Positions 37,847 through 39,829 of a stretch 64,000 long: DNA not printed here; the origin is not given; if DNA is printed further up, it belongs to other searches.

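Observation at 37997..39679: Intronless ASB-like (ankyrin plus SOCS box) gene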

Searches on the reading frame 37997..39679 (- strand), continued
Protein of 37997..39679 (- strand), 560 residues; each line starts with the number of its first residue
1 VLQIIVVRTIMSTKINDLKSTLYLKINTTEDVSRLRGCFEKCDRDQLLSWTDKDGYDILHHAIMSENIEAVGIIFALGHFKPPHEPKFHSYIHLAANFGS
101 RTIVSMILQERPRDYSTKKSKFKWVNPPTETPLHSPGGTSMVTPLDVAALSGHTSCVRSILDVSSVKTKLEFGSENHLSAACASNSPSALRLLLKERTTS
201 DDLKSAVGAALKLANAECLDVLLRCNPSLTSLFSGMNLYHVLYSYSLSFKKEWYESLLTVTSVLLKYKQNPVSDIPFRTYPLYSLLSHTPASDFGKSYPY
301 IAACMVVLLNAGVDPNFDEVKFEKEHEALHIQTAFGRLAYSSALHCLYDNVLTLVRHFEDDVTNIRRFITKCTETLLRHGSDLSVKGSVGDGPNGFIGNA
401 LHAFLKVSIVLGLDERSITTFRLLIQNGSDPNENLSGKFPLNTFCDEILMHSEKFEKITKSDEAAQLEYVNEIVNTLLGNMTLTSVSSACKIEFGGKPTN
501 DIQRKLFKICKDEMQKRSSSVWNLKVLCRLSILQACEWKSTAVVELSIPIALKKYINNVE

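Call 38: predict_structure(alignment_id=A1)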
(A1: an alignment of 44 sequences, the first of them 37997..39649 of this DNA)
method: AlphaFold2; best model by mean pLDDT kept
length: 550 residues; sequences in the alignment: 44
mean_pLDDT: 89.4   pTM: 0.83
mean pLDDT of the five models: 89.4, 87.9, 87.8, 87.4, 86.9
residues with pLDDT >= 90: 348; 70-90: 172; 50-70: 25; < 50: 5
segments of 3 or more residues with pLDDT < 50: 159-161
pLDDT, mean of each block of 10 residues (from residue 1): 77 80 86 88 90 92 92 86 93 93 86 85 68 93 93 63 71 91 90 91 91 91 88 81 82 94 89 88 83 95 96 91 85 96 89 94 97 94 85 96 95 96 94 96 87 93 96 95 92 95 94 94 95 95 90
secondary structure, 60 per line:
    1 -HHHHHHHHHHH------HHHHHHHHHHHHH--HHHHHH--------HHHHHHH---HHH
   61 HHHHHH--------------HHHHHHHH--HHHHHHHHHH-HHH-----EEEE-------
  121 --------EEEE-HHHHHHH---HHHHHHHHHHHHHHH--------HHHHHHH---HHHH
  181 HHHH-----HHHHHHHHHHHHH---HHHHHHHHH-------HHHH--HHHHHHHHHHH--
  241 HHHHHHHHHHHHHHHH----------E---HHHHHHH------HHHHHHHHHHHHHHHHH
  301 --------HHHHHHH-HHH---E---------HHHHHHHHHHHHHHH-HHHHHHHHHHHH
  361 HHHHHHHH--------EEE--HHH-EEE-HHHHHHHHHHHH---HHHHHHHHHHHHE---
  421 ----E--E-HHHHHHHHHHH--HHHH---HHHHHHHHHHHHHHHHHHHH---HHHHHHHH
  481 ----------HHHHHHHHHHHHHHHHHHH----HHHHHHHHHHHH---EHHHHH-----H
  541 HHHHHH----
elements in order: H2-12 H19-31 H34-39 H48-54 H58-66 H81-88 H91-100 E110-113 E129-132 H134-140 H144-158 H167-173 H177-184 H190-202 H206-214 H222-225 H228-238 H241-256 H271-277 H284-300 H309-315 H333-347 H349-368 E377-379 E386-388 H390-401 H405-416 H430-440 H443-446 H450-469 H473-480 H491-509 H514-525 H530-534 H540-546
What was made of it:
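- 38120..39520 (-): Ankyrin-repeat solenoid of about ten helix-hairpin repeats, residues ~44-510. It includes the family signature motifs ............, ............, DPNFDE and AFGR........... AlphaFold2 model with pLDDT 89.4 (call 38).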

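Call 43: fold_search(model_id=the predicted structure, library=pdb)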
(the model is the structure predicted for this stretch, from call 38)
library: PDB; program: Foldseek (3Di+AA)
matches with E <= 10: 1293; with E <= 0.001: 95
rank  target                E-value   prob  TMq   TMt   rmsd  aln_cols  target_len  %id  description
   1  4rlv                  4.4e-08  1.00  0.23  0.17  19.6       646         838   13  Crystal Structure of AnkB 24 Ankyrin Repeats in Complex with AnkR Autoinhibition Segment (released 2014-11-26)
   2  8cs9_A                4.8e-08  1.00  0.28  0.23  14.0       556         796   14  Composite reconstruction of Class 1 of the erythrocyte ankyrin-1 complex (released 2022-07-20)
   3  6mol_A                7.1e-08  1.00  0.32  0.37  12.9       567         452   16  Monoextended DARPin M_R12 complex with EpoR (released 2019-06-05)
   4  5y4d                  1.6e-07  1.00  0.29  0.25  18.0       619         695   14  Crystal Structure of AnkB Ankyrin Repeats in Complex with AnkR/AnkB Chimeric Autoinhibition Segment (released 2017-09-13)
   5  7v0x                  2.3e-07  1.00  0.38  0.52  10.4       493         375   15  Local refinement of ankyrin-1 (C-terminal half), class 1 of erythrocyte ankyrin-1 complex (released 2022-07-20)
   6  5y4f_B                2.3e-07  1.00  0.34  0.43  12.3       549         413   14  Crystal Structure of AnkB Ankyrin Repeats R13-24 in complex with autoinhibition segment AI-c (released 2017-09-13)
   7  7uzu_A                2.6e-07  1.00  0.29  0.35  18.7       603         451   14  Ankyrin-1 (N-terminal region of membrane binding domain, local refinement from consensus reconstruction; bound to N-te (released 2022-07-20)
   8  5y4f_A                3.0e-07  1.00  0.33  0.40  11.2       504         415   14  Crystal Structure of AnkB Ankyrin Repeats R13-24 in complex with autoinhibition segment AI-c (released 2017-09-13)
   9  5le2_A                3.2e-07  1.00  0.21  0.23  17.7       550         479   16  Crystal structure of DARPin-DARPin rigid fusion, variant DDD_D12_15_D12_15_D12 (released 2017-08-02)
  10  5lec                  3.3e-07  1.00  0.23  0.26  16.7       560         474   18  Crystal structure of DARPin-DARPin rigid fusion, variant DDD_D12_12_D12_12_D12 (released 2017-08-02)
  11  5lee                  6.8e-07  1.00  0.25  0.28  15.5       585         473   17  Crystal structure of DARPin-DARPin rigid fusion, variant DDD_D12_12_D12_12_D12 (released 2017-08-02)
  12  1n11                  7.4e-07  1.00  0.34  0.41  11.9       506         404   15  D34 REGION OF HUMAN ANKYRIN-R AND LINKER (released 2002-12-11)
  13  7tw3_G                7.7e-07  1.00  0.26  0.23  24.6       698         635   13  Cryo-EM structure of human ankyrin complex (B2P1A1) from red blood cell (released 2022-06-08)
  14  5jhq_B                9.0e-07  1.00  0.24  0.27  14.0       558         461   15  ARCs 1-3 of human Tankyrase-1 bound to a peptide derived from IRAP (released 2016-09-21)
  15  5jhq_D                1.1e-06  1.00  0.21  0.25  15.9       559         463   15  ARCs 1-3 of human Tankyrase-1 bound to a peptide derived from IRAP (released 2016-09-21)
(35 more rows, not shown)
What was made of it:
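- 38120..39520 (-): Foldseek best hits are AnkB and ankyrin-1 at E ~5e-8 (call 43).
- On ASB-type (ankyrin repeat + SOCS box) proteins: AlphaFold2 gives a solenoid whose best Foldseek hits are ankyrins (calls 38, 43).
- The full-length AlphaFold2 model has pLDDT 89.4 and pTM 0.83, and its best Foldseek hits are ankyrin solenoids (calls 38, 43).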

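Call 44: search_protein_representatives(alignment_id=A1)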
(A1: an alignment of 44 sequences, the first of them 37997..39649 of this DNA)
Query: 44 sequences, 551 profile positions. Proteins with E-value up to 0.001 (for the whole library): 19312; up to 1e-10: 2484; up to 1e-30: 134. The best 150 are listed.
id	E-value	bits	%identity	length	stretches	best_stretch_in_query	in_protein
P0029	7.4e-224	761.1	-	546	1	9-550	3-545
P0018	3.9e-221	752.1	-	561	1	7-550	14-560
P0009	4.4e-215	732.1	-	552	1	5-549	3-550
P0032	8.2e-214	727.9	-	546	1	6-549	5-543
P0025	2.9e-213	726.1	-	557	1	1-550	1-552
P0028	4.1e-212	722.3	-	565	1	4-549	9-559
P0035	2.5e-205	699.9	-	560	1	6-550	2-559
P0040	2.1e-198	677.1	-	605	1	8-550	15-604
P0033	4.9e-195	665.9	-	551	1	13-550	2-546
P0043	1.3e-188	644.7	-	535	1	9-550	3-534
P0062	4.5e-176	603.4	-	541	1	6-550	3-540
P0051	1.2e-168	578.8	-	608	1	7-550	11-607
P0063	4.0e-167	573.8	-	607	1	5-550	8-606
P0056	2.1e-156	538.4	-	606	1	6-547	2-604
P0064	2.1e-153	528.5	-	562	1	10-549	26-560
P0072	1.4e-117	410.3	-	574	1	9-549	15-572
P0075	4.6e-94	332.7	-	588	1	14-550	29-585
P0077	6.9e-93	328.8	-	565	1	13-550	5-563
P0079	1.3e-91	324.6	-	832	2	116-548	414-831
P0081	1.1e-89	318.2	-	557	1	8-550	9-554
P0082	1.7e-89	317.6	-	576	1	15-543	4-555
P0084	2.7e-87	310.3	-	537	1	12-547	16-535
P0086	2.1e-86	307.4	-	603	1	9-548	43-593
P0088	2.4e-83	297.3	-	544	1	13-549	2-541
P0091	4.0e-80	286.6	-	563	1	13-533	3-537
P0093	3.5e-77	276.9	-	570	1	11-550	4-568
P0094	5.8e-77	276.2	-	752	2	117-548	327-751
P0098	3.1e-72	260.6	-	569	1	14-549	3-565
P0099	2.8e-71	257.4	-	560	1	15-549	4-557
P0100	3.6e-69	250.5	-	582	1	20-550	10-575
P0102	6.5e-68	246.3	-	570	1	12-550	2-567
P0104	1.4e-65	238.7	-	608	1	10-550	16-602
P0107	4.9e-62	226.9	-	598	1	15-550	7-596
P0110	1.2e-60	222.3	-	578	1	13-548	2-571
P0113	1.4e-57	212.2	-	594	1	14-546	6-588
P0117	1.9e-54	201.9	-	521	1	91-548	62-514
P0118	2.2e-53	198.4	-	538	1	45-549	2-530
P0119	3.1e-51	191.3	-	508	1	46-550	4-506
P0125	5.1e-45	170.8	-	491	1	28-442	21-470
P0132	3.4e-41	158.1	-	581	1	36-550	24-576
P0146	7.3e-36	140.5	-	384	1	189-543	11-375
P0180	1.9e-30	122.6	-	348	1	216-548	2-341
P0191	5.9e-29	117.7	-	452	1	127-548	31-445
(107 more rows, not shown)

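Call 45: list_cluster_members(proteins=[P0062, P0064, P0072, P0075, P0077, P0079, P0081, P0084, P0094, P0098])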
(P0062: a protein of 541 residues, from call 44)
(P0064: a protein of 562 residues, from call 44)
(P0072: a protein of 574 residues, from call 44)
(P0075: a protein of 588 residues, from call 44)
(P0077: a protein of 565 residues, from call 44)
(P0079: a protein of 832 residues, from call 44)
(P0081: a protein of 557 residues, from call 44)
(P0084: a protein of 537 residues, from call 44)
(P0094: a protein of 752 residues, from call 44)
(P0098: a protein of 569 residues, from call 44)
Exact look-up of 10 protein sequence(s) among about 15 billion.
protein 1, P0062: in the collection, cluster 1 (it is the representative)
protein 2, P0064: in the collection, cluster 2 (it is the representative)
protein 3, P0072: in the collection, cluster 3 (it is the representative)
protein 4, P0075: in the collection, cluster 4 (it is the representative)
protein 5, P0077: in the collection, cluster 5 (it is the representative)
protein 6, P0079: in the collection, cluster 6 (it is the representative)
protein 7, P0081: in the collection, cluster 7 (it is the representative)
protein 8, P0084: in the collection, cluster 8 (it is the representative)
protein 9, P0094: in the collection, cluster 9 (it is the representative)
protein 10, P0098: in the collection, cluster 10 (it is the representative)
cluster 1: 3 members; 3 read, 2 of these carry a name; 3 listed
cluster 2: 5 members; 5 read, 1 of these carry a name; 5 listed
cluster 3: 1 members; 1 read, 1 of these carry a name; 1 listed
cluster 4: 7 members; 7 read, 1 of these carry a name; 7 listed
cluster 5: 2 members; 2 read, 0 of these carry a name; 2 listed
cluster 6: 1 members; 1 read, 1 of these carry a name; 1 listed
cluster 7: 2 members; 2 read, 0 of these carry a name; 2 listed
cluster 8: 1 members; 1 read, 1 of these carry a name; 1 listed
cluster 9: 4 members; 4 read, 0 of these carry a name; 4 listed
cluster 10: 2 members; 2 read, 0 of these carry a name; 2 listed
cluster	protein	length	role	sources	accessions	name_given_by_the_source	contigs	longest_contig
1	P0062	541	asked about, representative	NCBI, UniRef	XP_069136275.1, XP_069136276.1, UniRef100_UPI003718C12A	uncharacterized protein [Argopecten irradians] | uncharacterized protein n=1 Tax=Argopecten irradians TaxID=31199 RepID=UPI003718C12A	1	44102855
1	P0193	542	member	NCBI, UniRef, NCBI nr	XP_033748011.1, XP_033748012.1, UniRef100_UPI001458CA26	uncharacterized protein LOC117333012 [Pecten maximus] | uncharacterized protein LOC117333012 n=1 Tax=Pecten maximus TaxID=6579 RepID=UPI001458CA26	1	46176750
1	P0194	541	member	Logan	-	-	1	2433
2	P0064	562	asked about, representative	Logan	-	-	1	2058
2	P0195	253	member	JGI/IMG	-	hypothetical protein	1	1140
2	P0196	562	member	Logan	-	-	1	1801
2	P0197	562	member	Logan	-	-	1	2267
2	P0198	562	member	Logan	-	-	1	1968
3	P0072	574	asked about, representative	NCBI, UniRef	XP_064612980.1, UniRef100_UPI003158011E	uncharacterized protein LOC135476780 [Liolophura sinensis] | uncharacterized protein LOC135476780 n=1 Tax=Liolophura sinensis TaxID=3198878 ...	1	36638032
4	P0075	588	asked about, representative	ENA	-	-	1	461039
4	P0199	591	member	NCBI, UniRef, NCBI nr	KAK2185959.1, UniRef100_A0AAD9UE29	hypothetical protein NP493_218g04063 [Ridgeia piscesae] | Ankyrin repeat protein n=1 Tax=Ridgeia piscesae TaxID=27915 RepID=A0AAD9UE29_RIDPI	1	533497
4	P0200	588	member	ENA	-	-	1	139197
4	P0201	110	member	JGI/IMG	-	-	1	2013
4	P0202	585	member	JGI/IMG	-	-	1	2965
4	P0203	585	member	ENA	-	-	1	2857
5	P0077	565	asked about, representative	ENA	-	-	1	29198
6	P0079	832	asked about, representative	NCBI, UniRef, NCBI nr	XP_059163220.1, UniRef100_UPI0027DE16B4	uncharacterized protein LOC131946467 [Physella acuta] | uncharacterized protein LOC131946467 n=1 Tax=Physella acuta TaxID=109671 ...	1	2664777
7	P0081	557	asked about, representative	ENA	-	-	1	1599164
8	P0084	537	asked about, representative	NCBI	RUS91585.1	hypothetical protein EGW08_000700, partial [Elysia chlorotica]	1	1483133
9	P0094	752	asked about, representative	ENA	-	-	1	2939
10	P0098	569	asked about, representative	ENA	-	-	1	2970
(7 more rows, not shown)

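Call 46: list_cluster_members(proteins=[P0082, P0086, P0088, P0091, P0093, P0099, P0100, P0102, P0104, P0107])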
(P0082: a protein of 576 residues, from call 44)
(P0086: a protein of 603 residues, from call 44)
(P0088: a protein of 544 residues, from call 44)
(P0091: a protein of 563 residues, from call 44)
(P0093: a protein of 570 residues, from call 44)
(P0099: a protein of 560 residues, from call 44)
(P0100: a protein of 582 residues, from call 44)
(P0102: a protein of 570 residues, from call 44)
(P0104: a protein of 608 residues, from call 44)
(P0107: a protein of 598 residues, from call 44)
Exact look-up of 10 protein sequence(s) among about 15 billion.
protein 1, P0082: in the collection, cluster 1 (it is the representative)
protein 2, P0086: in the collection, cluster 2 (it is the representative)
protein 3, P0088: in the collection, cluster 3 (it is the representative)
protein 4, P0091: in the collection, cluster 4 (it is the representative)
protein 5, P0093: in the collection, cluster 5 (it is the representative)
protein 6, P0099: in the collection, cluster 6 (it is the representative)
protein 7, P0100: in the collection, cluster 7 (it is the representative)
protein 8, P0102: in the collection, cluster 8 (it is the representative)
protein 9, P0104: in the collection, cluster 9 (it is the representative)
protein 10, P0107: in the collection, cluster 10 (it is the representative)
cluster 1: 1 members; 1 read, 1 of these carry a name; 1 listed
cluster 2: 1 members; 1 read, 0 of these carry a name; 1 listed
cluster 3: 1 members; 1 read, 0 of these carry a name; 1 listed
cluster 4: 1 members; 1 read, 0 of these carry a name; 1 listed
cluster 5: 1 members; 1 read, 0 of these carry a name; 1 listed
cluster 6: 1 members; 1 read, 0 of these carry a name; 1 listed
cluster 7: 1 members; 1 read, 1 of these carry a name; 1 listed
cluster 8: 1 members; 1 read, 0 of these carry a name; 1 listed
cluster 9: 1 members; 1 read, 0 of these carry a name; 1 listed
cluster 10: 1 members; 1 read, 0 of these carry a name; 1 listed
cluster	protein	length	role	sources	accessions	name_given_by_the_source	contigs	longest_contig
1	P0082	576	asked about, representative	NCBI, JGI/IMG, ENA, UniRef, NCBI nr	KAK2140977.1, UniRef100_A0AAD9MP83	hypothetical protein LSH36_1193g00010 [Paralvinella palmiformis] | SOCS box domain-containing protein n=1 Tax=Paralvinella palmiformis TaxID=53620 ...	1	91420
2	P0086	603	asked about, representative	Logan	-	-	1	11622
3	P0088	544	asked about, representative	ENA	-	-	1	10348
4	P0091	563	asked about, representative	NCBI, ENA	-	-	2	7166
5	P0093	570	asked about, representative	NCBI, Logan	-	-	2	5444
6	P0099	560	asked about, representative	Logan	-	-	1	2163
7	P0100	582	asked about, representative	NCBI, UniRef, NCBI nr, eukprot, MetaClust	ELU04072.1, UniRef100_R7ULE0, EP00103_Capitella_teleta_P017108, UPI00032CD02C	hypothetical protein CAPTEDRAFT_206678 [Capitella teleta] | SOCS box domain-containing protein n=1 Tax=Capitella teleta TaxID=283909 ... | ELU04072.1 hypothetical protein CAPTEDRAFT_206678 [Capitella teleta]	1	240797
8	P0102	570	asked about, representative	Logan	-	-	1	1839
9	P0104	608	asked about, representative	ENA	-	-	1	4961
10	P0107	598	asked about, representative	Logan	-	-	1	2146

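Call 47: list_cluster_members(proteins=[P0110, P0113, P0117, P0118, P0119, P0125, P0132, P0191, P0180, P0146])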
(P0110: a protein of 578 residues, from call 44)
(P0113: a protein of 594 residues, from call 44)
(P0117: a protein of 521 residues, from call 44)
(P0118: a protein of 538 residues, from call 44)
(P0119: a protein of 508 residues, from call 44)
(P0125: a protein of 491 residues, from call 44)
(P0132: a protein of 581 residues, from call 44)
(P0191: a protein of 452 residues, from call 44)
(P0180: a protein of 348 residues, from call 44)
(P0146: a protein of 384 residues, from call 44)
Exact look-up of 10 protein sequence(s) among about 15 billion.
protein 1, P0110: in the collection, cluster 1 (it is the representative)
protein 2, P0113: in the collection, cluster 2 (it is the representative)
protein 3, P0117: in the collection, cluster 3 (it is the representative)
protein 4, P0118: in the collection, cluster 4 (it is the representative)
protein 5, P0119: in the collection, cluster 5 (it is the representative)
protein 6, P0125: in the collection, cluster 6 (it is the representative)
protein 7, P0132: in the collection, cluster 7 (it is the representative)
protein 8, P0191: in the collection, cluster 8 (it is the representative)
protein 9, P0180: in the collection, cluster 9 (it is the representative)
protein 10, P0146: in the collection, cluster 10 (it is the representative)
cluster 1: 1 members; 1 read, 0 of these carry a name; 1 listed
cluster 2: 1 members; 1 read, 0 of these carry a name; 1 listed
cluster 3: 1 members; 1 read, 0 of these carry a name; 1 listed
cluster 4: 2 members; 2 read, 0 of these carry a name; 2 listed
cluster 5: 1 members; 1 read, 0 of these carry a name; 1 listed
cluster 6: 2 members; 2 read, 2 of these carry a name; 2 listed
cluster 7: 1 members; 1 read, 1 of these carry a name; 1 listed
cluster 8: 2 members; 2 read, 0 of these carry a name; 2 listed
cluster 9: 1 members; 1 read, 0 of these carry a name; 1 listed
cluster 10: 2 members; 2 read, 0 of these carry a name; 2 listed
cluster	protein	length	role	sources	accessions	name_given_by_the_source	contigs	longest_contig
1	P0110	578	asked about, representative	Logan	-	-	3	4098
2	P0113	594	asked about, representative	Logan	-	-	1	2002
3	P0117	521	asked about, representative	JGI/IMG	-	-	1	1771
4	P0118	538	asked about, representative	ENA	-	-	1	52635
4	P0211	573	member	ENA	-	-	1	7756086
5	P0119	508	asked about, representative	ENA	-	-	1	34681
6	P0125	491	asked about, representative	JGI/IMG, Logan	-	hypothetical protein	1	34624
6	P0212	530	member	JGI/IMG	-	ankyrin repeat protein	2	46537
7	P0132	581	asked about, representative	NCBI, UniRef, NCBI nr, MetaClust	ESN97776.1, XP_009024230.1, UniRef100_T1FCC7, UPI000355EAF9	hypothetical protein HELRODRAFT_177839 [Helobdella robusta] | SOCS box domain-containing protein n=1 Tax=Helobdella robusta TaxID=6412 ... | status=active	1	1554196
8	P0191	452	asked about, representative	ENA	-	-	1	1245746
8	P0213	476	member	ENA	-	-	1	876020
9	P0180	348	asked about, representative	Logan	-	-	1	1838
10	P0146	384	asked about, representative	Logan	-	-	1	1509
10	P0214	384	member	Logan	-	-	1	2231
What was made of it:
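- On A specific vertebrate ASB orthogroup (ASB1-ASB18): All named full-length hits are molluscs or annelids (calls 44-47).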
